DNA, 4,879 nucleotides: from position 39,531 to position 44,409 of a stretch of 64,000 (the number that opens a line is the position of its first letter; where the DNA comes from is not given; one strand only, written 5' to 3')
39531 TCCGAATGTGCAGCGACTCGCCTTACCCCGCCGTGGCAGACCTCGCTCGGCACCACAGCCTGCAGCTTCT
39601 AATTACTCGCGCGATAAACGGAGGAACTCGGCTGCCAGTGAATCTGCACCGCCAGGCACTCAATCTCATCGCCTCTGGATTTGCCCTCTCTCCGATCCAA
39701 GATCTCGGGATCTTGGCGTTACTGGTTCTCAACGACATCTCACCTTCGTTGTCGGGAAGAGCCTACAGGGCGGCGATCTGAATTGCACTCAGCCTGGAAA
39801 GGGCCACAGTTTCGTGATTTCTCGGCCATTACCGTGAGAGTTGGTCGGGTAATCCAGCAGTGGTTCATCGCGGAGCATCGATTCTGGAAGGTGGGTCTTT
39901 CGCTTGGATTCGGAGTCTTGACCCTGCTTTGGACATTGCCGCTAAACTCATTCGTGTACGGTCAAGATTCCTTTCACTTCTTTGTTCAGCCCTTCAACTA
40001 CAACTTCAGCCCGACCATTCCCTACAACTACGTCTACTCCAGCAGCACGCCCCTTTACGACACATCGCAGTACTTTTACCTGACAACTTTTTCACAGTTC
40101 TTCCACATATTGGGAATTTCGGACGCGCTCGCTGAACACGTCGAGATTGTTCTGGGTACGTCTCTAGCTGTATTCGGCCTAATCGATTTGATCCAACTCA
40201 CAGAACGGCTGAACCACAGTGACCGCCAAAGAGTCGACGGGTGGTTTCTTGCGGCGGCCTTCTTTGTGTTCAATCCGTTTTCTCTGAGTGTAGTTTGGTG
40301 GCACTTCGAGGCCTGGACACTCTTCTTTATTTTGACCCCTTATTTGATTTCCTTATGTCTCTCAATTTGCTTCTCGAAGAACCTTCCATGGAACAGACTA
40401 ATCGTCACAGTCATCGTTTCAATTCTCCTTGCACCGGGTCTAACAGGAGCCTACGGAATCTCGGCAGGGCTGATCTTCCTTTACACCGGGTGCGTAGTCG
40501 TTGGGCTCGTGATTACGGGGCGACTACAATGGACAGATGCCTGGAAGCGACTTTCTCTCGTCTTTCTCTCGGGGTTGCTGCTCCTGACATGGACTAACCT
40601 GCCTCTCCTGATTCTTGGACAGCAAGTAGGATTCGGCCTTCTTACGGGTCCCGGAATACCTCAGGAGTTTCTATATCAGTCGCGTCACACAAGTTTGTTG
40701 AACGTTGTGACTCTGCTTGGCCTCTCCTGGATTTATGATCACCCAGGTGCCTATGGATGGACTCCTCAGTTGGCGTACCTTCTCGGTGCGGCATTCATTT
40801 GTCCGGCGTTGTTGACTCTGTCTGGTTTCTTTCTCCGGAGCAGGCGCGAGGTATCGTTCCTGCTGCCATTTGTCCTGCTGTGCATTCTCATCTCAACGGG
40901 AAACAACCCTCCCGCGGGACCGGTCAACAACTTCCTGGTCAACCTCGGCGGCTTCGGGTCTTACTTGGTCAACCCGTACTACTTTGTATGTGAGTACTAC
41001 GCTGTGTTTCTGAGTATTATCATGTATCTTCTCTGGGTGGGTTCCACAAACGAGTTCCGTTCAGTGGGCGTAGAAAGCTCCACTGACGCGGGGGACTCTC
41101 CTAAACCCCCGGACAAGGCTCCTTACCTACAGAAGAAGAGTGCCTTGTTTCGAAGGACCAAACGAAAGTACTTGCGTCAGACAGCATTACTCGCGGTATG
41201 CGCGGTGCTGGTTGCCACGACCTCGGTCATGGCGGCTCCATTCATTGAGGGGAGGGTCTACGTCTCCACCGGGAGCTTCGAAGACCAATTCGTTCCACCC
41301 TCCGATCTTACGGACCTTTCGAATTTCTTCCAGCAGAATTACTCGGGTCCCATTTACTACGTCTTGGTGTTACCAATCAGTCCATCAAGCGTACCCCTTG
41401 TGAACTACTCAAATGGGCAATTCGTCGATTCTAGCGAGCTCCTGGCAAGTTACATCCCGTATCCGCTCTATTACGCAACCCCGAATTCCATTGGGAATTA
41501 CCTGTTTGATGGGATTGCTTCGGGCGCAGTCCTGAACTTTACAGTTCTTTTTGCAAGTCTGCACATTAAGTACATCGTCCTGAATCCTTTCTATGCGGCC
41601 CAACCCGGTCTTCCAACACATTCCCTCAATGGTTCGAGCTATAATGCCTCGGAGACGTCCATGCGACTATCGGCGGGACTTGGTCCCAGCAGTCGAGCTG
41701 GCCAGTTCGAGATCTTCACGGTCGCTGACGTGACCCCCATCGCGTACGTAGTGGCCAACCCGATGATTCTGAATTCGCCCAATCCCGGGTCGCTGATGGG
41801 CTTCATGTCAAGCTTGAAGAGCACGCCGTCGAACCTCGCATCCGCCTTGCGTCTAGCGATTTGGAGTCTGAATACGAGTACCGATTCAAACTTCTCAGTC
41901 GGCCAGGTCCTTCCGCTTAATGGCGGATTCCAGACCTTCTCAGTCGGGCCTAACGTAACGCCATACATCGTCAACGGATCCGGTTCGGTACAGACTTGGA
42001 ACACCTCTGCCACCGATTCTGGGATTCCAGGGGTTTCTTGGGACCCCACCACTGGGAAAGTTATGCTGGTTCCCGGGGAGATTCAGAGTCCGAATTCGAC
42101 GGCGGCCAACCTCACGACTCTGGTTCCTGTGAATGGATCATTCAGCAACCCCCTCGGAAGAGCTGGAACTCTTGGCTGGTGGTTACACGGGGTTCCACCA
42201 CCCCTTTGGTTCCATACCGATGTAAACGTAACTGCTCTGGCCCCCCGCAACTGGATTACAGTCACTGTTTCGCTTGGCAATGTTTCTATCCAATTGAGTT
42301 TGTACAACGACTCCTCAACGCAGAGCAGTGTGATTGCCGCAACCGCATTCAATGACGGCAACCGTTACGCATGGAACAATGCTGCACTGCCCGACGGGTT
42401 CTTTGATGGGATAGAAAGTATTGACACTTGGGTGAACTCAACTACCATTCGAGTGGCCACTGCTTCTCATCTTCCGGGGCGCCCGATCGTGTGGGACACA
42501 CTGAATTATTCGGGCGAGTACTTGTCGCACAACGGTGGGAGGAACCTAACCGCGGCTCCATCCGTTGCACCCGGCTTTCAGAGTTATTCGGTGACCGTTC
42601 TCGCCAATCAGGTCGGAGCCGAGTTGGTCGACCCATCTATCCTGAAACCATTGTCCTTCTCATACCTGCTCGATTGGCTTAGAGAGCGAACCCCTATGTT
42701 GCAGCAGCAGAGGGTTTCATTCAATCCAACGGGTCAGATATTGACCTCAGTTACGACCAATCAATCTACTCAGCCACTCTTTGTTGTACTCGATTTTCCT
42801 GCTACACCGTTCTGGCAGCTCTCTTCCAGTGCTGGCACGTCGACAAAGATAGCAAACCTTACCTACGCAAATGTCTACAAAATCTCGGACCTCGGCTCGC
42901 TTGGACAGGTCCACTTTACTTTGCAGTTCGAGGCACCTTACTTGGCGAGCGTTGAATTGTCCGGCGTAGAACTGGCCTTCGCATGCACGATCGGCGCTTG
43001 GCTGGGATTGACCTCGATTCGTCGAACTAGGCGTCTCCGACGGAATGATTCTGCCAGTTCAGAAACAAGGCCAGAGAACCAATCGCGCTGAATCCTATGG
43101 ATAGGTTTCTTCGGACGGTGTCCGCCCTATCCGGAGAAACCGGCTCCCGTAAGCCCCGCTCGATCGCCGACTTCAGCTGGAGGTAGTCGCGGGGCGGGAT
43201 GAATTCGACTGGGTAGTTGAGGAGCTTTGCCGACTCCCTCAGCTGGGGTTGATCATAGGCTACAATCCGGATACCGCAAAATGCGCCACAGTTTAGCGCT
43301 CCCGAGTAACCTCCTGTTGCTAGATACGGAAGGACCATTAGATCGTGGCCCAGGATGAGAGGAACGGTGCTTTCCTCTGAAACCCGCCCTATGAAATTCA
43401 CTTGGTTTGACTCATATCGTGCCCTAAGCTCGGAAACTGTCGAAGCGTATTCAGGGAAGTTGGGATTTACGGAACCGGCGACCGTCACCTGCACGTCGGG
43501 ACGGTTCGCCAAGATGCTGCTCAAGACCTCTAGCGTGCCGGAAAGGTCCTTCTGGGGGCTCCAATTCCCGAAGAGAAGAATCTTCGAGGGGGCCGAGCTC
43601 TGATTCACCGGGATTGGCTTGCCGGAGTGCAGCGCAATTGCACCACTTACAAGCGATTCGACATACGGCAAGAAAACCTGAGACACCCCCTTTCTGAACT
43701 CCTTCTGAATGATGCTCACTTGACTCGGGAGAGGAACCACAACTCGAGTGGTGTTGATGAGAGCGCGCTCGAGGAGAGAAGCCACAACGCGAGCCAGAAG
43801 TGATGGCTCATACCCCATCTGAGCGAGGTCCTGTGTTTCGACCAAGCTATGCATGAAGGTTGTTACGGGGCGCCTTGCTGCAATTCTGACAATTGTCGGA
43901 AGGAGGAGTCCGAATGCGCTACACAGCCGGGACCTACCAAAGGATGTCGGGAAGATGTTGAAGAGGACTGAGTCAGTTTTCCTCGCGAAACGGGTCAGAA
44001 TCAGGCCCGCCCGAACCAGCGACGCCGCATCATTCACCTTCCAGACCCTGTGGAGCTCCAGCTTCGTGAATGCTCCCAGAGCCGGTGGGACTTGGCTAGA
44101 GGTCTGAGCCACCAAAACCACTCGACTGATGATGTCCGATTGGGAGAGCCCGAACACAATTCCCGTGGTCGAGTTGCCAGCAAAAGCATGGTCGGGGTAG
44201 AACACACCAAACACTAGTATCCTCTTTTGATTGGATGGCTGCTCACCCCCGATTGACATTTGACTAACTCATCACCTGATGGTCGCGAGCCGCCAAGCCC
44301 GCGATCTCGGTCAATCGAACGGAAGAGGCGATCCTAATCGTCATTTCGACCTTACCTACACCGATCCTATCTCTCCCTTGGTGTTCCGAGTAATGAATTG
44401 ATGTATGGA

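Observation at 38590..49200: Lower-GC glycosylation island flanked by toxin-antitoxin modules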

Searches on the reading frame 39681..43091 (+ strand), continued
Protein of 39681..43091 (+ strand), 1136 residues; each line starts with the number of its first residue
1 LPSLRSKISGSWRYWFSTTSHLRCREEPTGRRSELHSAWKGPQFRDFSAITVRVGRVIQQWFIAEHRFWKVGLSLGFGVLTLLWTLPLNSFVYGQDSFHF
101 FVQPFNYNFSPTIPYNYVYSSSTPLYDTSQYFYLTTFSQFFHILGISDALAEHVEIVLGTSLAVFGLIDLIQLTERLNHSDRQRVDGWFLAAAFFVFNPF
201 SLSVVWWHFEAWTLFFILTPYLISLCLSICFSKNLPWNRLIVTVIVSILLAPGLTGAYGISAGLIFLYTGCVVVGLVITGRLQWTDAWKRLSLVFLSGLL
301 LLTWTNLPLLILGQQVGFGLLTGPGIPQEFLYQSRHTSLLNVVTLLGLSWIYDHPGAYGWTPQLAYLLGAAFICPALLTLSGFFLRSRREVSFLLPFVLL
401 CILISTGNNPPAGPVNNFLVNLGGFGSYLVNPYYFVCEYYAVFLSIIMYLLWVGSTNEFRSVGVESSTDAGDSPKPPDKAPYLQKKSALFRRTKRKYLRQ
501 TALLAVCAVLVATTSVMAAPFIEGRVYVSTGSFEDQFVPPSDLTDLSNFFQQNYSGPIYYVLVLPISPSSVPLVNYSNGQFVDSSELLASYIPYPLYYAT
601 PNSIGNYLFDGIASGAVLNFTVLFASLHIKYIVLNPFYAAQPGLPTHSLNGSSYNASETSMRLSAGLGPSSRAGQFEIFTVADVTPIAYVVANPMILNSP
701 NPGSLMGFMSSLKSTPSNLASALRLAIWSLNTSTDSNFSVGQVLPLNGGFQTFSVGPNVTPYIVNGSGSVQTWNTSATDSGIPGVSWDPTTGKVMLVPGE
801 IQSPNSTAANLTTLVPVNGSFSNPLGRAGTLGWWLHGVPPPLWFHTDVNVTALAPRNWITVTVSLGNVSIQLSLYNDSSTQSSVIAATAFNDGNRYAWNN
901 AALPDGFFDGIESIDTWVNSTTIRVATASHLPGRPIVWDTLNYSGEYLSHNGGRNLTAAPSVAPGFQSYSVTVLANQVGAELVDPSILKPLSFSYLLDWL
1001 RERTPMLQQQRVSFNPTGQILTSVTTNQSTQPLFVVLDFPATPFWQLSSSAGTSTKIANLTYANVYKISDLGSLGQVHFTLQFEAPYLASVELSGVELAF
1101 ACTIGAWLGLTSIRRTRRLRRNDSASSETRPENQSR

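Call 47: fold_search(model_id=the predicted structure, library=pdb)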
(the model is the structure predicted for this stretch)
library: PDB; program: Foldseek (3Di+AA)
matches with E <= 10: 1050; with E <= 0.001: 14
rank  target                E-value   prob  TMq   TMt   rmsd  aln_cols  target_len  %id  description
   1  6w98_A                2.0e-13  1.00  0.45  0.38  19.4      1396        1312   10  Single-Particle Cryo-EM Structure of Arabinofuranosyltransferase AftD from Mycobacteria (released 2020-05-13)
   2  6wby                  3.9e-12  1.00  0.45  0.39  18.8      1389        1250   10  Single-Particle Cryo-EM Structure of Arabinofuranosyltransferase AftD from Mycobacteria, Mutant R1389S Class 2 (released 2020-05-13)
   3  6wbx                  1.8e-11  1.00  0.43  0.38  21.3      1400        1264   11  Single-Particle Cryo-EM Structure of Arabinofuranosyltransferase AftD from Mycobacteria, Mutant R1389S Class 1 (released 2020-05-13)
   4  3mep_A                1.7e-04  1.00  0.13  0.64   4.0       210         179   11  Crystal Structure of ECA2234 protein from Erwinia carotovora, Northeast Structural Genomics Consortium Target EwR44 (released 2010-04-14)
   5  5joz_B                2.2e-04  1.00  0.11  0.21  16.2       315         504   10  Bacteroides ovatus Xyloglucan PUL GH43B (released 2016-08-10)
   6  5ly8                  2.8e-04  1.00  0.12  0.50  12.1       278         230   12  Structure of the CBM2 module of Lactobacillus casei BL23 phage J-1 evolved Dit. (released 2017-03-22)
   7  9he8_B                4.0e-04  1.00  0.13  0.23  12.9       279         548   11  The molecular structure of a beta-1,4-D-xylosidase from the probiotic bacterium Levilactobacillus brevis (released 2025-01-15)
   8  2exk_A                4.9e-04  1.00  0.12  0.22   7.9       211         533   11  Structure of the family43 beta-Xylosidase E187G from geobacillus stearothermophilus in complex with xylobiose (released 2006-04-04)
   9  9he8_A                6.0e-04  1.00  0.12  0.22  14.1       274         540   10  The molecular structure of a beta-1,4-D-xylosidase from the probiotic bacterium Levilactobacillus brevis (released 2025-01-15)
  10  5z5d                  6.0e-04  1.00  0.11  0.22  15.3       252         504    9  Crystal structure of a thermostable glycoside hydrolase family 43 {beta}-1,4-xylosidase from Geobacillus thermoleovorans (released 2018-04-25)
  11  3mep_C                7.1e-04  1.00  0.11  0.56   7.7       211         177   12  Crystal Structure of ECA2234 protein from Erwinia carotovora, Northeast Structural Genomics Consortium Target EwR44 (released 2010-04-14)
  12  2exj_A                7.1e-04  1.00  0.10  0.19  15.6       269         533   12  Structure of the family43 beta-Xylosidase D128G mutant from geobacillus stearothermophilus in complex with xylobiose (released 2006-04-04)
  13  5jox_B                7.7e-04  1.00  0.11  0.22  15.4       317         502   10  Bacteroides ovatus Xyloglucan PUL GH43A in complex with AraDNJ (released 2016-08-10)
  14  3mep_B                9.5e-04  1.00  0.11  0.56   7.6       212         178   12  Crystal Structure of ECA2234 protein from Erwinia carotovora, Northeast Structural Genomics Consortium Target EwR44 (released 2010-04-14)
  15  6ms3_B                1.0e-03  1.00  0.11  0.21  16.5       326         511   10  Crystal structure of the GH43 protein BlXynB mutant (K247S) from Bacillus licheniformis (released 2019-04-17)
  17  8if8_C                1.3e-03  1.00  0.29  0.48   8.6       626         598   12  Arabinosyltransferase AftA (released 2023-05-31)
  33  8if8_B                2.8e-03  1.00  0.28  0.44   8.7       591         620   14  Arabinosyltransferase AftA (released 2023-05-31)
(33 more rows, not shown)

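Call 48: search_protein_families(library=ncbifam, proteins=[window:39834-43091:+], max_evalue=0.001)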
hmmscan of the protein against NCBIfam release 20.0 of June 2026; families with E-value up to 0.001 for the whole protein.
window:39834-43091:+ (1085 aa): 0 families

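Call 57: find_encoding_contigs(protein=P0104, flank=10000)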
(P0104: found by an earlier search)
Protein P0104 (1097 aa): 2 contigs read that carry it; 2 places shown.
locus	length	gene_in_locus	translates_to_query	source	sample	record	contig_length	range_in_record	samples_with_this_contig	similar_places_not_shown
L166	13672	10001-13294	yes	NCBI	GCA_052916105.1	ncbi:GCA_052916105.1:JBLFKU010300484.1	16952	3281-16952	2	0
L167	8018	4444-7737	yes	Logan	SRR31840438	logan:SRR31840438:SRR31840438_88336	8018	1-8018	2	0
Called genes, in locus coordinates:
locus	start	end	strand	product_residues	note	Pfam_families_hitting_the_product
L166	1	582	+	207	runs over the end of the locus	PF00702:Hydrolase, PF13419:HAD_2, PF13242:Hydrolase_like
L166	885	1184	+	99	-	-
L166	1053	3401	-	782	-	PF13360:PQQ_2 (faint), PF14312:FG-GAP_2 (weak)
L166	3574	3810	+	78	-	-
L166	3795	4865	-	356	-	PF00483:NTP_transferase, PF12804:NTP_transf_3, PF00132:Hexapep (faint), PF25084:LbH_EIF2B (faint), PF25087:GMPPB_C (weak)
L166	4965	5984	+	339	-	PF01073:3Beta_HSD, PF01370:Epimerase, PF04321:RmlD_sub_bind, PF13460:NAD_binding_10, PF16363:GDP_Man_Dehyd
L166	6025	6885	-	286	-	PF01370:Epimerase, PF04321:RmlD_sub_bind, PF16363:GDP_Man_Dehyd (faint)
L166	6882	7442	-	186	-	PF00908:dTDP_sugar_isom, PF14667:Polysacc_synt_C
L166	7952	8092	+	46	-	-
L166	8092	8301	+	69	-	-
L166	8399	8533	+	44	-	-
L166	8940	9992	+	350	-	PF00535:Glycos_transf_2, PF13641:Glyco_tranf_2_3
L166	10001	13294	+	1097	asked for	-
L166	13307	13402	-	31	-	-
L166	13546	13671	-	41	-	?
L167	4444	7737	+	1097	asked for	-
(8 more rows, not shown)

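Call 72: find_encoding_contigs(protein=P0106, flank=10000, max_places=4)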
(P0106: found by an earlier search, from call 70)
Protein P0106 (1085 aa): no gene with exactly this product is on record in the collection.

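Call 75: find_encoding_contigs(protein=P0004, flank=10000, max_places=2)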
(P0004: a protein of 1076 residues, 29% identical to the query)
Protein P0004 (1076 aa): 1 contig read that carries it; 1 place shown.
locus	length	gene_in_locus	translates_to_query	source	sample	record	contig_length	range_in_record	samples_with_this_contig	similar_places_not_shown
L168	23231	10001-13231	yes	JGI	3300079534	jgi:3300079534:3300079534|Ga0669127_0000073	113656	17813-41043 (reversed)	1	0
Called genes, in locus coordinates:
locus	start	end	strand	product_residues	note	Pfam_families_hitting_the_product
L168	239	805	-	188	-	PF01872:RibD_C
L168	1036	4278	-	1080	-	PF01731:Arylesterase (faint), PF01436:NHL (faint), PF21783:YNCE (weak)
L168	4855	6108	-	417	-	PF00884:Sulfatase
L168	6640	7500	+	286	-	PF13641:Glyco_tranf_2_3, PF00535:Glycos_transf_2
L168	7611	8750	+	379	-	PF20706:GT4-conflict (faint), PF13439:Glyco_transf_4, PF00534:Glycos_transf_1, PF13692:Glyco_trans_1_4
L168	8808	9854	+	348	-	PF00535:Glycos_transf_2, PF13641:Glyco_tranf_2_3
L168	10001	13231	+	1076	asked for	-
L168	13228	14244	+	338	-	PF00534:Glycos_transf_1, PF13692:Glyco_trans_1_4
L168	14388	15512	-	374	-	PF13439:Glyco_transf_4 (faint), PF00534:Glycos_transf_1, PF13692:Glyco_trans_1_4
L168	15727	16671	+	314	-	PF05050:Methyltransf_21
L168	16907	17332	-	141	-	-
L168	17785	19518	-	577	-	PF13289:SIR2_2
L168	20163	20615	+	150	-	PF01978:TrmB (faint)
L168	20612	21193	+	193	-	-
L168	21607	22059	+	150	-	PF01978:TrmB (weak)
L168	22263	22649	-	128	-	PF01850:PIN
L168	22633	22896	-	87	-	PF02697:VAPB_antitox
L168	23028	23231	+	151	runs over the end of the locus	-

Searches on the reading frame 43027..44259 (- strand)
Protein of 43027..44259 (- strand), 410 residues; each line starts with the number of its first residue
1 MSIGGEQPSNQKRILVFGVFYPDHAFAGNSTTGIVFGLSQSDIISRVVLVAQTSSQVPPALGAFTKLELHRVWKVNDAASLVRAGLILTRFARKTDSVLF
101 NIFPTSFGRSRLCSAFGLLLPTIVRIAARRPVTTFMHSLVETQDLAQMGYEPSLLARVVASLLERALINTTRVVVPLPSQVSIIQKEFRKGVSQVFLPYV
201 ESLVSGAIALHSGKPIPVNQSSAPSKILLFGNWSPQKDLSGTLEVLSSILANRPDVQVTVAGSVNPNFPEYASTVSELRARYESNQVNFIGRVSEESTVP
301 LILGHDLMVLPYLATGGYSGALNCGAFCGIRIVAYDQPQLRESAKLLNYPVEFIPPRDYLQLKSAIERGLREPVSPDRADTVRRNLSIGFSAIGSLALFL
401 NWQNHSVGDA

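Call 6: search_protein_families(library=pfam, proteins=[window:43027-44259:-], max_evalue=0.01)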
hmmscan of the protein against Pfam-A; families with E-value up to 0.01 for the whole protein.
window:43027-44259:- (410 aa): 2 families
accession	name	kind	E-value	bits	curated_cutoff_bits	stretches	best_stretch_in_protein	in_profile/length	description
PF13692.12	Glyco_trans_1_4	-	9.4e-08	32.9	27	1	226-368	3-138/142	Glycosyl transferases group 1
PF00534.26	Glycos_transf_1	-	1.8e-06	28.1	26.4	1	224-373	15-159/172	Glycosyl transferases group 1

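Call 48: search_protein_families(library=ncbifam, proteins=[window:43027-44259:-], max_evalue=0.001)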
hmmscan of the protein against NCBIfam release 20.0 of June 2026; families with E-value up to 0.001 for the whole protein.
window:43027-44259:- (410 aa): 0 families

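Call 70: list_cluster_members(proteins=[P0001, window:43027-44259:-, window:38750-39781:+, window:35787-38237:-, window:50360-50734:-, window:49972-50202:-, window:26128-27255:+])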
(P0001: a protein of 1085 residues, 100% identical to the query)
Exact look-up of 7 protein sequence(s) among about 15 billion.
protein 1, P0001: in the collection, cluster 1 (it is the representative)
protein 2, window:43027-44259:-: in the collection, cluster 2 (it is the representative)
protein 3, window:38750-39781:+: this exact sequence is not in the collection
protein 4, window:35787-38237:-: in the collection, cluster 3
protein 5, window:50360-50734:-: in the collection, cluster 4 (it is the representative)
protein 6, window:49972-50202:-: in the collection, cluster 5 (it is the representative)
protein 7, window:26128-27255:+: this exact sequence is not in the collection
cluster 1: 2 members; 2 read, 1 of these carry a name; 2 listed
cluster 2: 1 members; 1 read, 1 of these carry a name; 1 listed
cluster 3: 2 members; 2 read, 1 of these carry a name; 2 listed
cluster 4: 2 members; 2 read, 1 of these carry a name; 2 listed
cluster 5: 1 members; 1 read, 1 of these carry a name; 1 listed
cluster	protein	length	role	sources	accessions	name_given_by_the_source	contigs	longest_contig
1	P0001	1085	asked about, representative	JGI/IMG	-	hypothetical protein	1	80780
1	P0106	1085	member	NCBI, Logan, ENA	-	-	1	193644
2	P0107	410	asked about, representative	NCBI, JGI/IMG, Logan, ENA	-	glycosyltransferase involved in cell wall biosynthesis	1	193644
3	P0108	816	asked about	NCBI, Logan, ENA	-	-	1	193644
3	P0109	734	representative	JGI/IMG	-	hypothetical protein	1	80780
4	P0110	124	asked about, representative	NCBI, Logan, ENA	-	-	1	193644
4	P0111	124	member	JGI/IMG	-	predicted nucleic acid-binding protein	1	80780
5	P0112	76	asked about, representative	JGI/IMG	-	hypothetical protein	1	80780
